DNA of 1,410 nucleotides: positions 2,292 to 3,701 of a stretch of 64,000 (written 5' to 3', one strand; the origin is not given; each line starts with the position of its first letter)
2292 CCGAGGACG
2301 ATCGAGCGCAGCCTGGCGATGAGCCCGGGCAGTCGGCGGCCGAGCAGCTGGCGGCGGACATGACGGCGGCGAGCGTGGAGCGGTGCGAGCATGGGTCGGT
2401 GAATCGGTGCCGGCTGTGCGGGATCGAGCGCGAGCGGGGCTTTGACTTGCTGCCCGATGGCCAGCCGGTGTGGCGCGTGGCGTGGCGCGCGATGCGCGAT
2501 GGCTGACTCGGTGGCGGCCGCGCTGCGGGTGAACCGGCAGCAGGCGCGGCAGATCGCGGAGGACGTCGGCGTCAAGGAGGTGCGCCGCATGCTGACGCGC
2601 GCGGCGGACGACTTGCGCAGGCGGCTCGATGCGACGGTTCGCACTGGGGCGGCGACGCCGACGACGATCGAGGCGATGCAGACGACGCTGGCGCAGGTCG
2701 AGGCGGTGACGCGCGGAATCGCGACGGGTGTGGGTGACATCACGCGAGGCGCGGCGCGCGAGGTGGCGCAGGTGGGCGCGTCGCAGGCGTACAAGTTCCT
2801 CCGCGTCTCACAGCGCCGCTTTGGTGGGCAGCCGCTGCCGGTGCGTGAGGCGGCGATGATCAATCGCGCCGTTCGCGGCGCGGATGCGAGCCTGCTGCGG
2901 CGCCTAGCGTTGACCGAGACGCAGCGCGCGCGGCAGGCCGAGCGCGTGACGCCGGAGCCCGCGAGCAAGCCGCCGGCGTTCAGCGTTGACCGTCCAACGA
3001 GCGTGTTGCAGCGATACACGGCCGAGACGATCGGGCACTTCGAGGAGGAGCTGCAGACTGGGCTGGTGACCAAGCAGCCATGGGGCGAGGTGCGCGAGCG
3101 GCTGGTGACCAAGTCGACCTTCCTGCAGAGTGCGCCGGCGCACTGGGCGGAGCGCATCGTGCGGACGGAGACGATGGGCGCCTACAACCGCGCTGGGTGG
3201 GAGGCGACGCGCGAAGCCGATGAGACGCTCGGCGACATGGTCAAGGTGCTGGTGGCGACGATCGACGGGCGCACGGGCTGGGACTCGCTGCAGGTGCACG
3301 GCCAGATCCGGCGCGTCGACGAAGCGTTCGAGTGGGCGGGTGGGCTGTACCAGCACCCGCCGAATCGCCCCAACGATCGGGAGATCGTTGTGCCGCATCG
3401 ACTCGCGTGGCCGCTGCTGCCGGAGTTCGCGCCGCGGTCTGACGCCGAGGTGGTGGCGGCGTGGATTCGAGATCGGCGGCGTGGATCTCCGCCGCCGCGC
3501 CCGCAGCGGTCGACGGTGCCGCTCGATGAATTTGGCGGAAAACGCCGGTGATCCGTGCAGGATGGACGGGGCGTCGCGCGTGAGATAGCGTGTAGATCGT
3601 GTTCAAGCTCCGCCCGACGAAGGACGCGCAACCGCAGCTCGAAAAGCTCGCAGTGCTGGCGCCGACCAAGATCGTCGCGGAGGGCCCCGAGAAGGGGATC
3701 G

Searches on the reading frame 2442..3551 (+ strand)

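Call 63: search_protein_families(library=pfam, proteins=[window:2442-3551:+], max_evalue=0.01)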
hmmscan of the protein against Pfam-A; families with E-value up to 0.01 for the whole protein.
window:2442-3551:+ (369 aa): 1 family
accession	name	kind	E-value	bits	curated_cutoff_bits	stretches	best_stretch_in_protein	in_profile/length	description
PF04233.19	Phage_Mu_F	-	2.2e-05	25.6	29.6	1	218-311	25-106/112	Phage Mu protein F like protein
